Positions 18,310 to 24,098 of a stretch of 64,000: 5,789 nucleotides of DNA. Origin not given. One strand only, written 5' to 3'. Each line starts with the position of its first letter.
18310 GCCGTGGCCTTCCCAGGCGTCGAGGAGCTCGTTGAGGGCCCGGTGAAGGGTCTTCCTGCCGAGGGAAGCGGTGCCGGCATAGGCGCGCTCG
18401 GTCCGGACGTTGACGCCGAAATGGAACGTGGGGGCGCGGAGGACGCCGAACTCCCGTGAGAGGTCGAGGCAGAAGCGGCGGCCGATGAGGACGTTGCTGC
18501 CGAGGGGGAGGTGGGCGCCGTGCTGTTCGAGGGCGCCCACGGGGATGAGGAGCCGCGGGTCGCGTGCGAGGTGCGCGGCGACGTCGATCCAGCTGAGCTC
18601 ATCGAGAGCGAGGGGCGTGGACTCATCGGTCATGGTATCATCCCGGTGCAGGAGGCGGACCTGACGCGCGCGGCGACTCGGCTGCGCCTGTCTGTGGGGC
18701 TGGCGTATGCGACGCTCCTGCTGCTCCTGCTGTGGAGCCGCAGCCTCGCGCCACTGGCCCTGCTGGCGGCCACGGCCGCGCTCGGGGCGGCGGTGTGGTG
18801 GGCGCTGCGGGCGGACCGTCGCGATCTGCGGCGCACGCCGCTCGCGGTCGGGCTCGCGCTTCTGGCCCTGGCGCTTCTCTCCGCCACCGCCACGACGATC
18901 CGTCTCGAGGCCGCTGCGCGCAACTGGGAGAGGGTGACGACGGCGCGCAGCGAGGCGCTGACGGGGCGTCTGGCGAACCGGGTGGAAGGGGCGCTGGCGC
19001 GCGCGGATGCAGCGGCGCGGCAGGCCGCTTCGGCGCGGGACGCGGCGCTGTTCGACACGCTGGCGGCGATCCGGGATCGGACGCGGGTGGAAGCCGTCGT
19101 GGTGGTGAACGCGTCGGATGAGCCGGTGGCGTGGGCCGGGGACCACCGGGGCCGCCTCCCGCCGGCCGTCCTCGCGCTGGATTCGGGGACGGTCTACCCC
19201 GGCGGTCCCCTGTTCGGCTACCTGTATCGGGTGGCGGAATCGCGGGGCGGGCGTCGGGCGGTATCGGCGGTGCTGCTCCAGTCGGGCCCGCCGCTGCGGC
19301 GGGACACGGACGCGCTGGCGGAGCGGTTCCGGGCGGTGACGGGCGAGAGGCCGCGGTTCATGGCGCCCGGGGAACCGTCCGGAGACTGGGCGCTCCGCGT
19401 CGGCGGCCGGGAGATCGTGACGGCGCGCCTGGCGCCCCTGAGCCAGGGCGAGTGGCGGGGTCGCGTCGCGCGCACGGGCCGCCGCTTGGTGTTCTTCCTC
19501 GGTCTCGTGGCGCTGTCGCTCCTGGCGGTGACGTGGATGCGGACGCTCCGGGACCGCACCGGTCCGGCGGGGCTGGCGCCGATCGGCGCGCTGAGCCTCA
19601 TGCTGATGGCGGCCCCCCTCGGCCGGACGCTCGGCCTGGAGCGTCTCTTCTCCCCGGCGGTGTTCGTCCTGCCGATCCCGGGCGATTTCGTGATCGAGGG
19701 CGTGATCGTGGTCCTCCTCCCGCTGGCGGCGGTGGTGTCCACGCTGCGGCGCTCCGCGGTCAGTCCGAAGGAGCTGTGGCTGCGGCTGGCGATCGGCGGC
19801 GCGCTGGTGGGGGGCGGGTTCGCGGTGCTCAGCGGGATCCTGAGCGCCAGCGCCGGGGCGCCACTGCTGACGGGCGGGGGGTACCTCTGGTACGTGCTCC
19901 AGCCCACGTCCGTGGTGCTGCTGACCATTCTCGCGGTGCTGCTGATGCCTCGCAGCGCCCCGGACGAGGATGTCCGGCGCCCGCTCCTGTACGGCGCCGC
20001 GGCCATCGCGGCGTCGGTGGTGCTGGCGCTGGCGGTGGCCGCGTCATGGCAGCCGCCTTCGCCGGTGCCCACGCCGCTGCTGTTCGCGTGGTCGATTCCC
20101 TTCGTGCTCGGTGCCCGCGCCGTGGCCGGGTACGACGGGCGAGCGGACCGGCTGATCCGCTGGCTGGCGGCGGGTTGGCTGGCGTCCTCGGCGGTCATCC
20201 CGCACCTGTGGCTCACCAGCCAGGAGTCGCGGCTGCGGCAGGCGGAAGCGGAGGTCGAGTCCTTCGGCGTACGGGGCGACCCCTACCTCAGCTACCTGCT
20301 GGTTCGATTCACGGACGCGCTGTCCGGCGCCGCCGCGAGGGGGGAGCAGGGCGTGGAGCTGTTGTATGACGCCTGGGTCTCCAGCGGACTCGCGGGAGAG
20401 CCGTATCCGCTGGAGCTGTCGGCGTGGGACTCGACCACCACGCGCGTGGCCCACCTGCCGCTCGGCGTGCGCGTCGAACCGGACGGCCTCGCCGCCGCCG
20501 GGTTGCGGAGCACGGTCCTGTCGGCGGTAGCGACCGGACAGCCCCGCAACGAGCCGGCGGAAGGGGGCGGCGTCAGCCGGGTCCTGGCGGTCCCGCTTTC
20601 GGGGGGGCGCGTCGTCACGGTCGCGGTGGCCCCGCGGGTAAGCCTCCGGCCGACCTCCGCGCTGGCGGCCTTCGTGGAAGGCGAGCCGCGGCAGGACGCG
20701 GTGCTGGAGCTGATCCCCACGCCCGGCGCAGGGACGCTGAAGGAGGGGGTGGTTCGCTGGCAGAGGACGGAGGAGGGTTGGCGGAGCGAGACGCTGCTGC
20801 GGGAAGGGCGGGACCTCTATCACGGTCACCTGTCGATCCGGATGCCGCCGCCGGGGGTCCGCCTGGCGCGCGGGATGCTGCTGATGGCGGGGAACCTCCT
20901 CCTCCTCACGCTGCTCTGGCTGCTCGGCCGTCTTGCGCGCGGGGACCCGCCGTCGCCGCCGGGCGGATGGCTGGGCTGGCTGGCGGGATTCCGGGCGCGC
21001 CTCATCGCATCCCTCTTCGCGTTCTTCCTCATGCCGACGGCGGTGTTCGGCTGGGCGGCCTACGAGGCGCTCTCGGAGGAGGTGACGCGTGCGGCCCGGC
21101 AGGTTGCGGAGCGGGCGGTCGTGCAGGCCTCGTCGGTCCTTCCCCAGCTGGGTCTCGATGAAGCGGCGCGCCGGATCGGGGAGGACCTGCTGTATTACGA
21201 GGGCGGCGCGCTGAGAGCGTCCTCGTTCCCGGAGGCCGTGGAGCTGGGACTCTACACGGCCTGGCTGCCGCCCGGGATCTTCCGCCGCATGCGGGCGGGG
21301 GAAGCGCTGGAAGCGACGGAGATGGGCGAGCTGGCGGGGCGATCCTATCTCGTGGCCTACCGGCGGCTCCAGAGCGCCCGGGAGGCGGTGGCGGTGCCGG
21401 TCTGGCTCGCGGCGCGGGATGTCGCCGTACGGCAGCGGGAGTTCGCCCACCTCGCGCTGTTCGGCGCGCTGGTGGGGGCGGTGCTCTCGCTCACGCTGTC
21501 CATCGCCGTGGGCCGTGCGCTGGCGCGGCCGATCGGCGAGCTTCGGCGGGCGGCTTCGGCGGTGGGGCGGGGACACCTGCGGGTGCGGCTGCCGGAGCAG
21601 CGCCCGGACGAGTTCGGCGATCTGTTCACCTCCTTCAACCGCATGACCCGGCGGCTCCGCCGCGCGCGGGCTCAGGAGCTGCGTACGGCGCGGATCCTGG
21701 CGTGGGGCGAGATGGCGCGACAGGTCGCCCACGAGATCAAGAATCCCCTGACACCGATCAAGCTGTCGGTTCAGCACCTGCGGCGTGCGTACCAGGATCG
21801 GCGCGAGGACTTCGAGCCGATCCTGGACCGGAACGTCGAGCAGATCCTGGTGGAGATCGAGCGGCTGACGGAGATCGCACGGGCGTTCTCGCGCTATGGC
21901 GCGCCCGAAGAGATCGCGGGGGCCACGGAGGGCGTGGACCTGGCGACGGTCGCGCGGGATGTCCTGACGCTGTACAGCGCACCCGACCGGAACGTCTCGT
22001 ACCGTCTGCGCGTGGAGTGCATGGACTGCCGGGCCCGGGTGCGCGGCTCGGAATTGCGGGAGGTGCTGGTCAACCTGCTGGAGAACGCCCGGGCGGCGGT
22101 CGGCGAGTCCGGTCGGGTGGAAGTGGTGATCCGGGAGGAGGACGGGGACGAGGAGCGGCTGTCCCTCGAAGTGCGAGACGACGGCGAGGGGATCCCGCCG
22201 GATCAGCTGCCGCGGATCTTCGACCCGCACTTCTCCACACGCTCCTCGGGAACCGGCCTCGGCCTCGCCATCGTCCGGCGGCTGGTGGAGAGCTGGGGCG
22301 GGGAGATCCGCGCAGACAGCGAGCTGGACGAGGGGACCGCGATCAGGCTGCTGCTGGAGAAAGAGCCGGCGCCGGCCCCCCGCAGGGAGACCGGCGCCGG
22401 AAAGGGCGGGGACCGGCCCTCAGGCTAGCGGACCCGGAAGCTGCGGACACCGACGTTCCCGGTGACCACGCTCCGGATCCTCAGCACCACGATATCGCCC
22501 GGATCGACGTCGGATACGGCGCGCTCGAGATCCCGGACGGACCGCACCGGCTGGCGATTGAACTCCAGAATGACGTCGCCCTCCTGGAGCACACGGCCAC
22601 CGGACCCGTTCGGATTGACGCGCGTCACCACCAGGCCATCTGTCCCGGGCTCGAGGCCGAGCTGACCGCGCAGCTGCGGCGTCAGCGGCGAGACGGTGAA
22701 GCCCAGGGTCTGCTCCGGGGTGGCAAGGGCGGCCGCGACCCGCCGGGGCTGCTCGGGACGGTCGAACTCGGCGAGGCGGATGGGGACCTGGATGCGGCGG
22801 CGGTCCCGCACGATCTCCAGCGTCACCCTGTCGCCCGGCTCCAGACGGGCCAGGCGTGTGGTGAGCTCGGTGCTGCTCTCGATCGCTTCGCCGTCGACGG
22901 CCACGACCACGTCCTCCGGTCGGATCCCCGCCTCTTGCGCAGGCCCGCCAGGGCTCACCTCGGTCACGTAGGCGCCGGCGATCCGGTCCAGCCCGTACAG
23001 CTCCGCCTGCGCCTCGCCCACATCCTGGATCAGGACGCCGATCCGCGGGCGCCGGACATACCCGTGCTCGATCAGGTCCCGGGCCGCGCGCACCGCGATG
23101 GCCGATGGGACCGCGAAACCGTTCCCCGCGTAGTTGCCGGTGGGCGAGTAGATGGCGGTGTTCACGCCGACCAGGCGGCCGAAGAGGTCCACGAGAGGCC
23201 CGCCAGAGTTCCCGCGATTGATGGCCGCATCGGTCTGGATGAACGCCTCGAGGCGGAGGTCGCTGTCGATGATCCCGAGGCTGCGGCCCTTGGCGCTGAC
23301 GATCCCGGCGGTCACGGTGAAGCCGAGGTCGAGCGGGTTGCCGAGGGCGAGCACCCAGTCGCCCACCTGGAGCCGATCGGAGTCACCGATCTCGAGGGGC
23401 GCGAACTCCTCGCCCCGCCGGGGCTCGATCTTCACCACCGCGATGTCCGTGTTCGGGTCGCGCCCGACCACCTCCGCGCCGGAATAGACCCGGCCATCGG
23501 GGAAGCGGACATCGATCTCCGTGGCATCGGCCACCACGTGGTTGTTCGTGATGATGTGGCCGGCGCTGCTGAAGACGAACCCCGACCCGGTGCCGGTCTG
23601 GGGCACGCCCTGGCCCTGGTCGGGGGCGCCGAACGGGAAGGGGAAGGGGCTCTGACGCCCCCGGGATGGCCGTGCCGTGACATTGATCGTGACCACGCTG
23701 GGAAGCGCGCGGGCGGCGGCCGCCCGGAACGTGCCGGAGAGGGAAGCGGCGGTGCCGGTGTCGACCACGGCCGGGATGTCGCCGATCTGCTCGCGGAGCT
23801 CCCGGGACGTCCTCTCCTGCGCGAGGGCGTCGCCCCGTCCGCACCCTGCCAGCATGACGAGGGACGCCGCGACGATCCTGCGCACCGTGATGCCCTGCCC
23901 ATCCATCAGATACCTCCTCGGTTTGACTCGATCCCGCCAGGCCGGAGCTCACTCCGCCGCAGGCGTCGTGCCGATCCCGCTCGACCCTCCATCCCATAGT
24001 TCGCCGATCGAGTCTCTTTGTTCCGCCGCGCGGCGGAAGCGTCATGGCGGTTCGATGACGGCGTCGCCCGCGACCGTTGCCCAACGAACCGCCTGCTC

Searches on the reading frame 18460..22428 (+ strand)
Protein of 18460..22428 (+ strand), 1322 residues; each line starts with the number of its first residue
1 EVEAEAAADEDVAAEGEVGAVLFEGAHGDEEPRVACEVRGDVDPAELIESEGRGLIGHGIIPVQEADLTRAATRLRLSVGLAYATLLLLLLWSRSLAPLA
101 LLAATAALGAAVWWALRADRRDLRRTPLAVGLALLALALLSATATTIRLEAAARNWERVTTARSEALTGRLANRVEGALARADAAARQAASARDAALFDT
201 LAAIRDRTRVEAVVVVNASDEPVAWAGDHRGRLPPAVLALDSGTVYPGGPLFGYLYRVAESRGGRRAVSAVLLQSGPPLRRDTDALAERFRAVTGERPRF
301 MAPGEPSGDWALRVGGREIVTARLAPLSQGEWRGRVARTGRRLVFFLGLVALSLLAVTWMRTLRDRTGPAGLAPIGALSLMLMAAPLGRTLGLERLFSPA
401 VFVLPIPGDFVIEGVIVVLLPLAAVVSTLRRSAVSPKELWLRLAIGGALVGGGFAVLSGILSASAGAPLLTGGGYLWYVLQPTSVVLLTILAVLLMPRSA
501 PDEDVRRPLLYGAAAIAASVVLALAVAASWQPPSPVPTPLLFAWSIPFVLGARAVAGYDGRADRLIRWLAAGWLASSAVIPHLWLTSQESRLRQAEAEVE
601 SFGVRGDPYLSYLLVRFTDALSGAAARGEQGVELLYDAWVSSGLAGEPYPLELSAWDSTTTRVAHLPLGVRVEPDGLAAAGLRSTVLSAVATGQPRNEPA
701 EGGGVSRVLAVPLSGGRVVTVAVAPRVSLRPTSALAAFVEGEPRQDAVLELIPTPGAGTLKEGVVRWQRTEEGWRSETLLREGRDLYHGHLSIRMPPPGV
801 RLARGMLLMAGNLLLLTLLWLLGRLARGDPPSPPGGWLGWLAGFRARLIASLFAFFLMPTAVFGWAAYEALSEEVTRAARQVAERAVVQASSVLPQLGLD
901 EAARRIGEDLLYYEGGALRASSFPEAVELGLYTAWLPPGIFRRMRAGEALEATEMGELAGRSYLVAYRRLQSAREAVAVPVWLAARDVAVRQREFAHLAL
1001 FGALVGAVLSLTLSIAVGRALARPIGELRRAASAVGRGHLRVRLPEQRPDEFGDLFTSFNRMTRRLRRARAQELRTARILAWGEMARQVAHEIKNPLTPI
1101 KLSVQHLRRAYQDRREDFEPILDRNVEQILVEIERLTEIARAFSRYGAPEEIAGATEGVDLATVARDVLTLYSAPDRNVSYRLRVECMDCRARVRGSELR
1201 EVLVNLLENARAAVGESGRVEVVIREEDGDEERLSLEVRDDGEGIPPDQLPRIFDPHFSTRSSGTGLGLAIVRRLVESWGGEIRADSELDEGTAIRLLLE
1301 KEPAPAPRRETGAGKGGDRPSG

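Call 76: search_protein_families(library=pfam, proteins=[window:18460-22428:+], max_evalue=0.00001)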
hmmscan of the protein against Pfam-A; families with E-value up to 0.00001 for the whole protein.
window:18460-22428:+ (1322 aa): 3 families
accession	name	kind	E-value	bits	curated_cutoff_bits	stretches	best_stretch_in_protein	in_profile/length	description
PF02518.31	HATPase_c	-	1.2e-26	93.8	26.4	1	1198-1301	5-109/111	Histidine kinase-, DNA gyrase B-, and HSP90-like ATPase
PF00672.30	HAMP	-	5.3e-15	55.9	25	1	1017-1067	2-52/53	HAMP domain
PF00512.31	HisKA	-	1e-07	32.3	26.9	1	1082-1139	2-53/66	His Kinase A (phospho-acceptor) domain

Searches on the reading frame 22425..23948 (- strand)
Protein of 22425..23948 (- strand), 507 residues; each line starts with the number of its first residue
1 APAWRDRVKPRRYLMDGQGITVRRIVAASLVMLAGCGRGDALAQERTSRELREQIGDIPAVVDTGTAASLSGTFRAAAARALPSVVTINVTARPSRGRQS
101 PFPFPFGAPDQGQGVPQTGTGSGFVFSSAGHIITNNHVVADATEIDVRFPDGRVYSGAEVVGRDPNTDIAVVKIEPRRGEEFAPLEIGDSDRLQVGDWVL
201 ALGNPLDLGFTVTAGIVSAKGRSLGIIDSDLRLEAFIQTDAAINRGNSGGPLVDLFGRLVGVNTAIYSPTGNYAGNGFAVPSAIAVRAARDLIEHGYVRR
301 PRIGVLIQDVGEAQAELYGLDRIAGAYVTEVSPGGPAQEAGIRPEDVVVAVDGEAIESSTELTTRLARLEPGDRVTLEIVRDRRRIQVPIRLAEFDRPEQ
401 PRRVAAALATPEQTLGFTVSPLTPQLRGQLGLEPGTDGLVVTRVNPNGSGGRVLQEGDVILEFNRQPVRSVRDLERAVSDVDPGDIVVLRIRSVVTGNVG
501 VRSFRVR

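Call 16: search_protein_families(library=pfam, proteins=[window:22425-23948:-], max_evalue=0.001)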
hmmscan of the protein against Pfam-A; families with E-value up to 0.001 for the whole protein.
window:22425-23948:- (507 aa): 6 families
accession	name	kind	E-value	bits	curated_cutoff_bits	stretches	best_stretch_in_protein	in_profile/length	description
PF13365.12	Trypsin_2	-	2e-33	116.6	27.6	1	121-262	1-144/144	Trypsin-like peptidase domain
PF13180.12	PDZ_2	-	8.5e-26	90.5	27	2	302-390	2-78/80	PDZ domain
PF00595.29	PDZ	-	1e-21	77.5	23.2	2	302-379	11-80/81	PDZ domain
PF17820.7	PDZ_6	-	1.5e-19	69.9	27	2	327-381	1-54/54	PDZ domain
PF00089.32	Trypsin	-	1.1e-17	65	20.6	1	121-282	27-213/220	Trypsin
PF14685.13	PDZ_Tricorn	-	4e-05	23.9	25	0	314-385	10-85/88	Tricorn protease PDZ domain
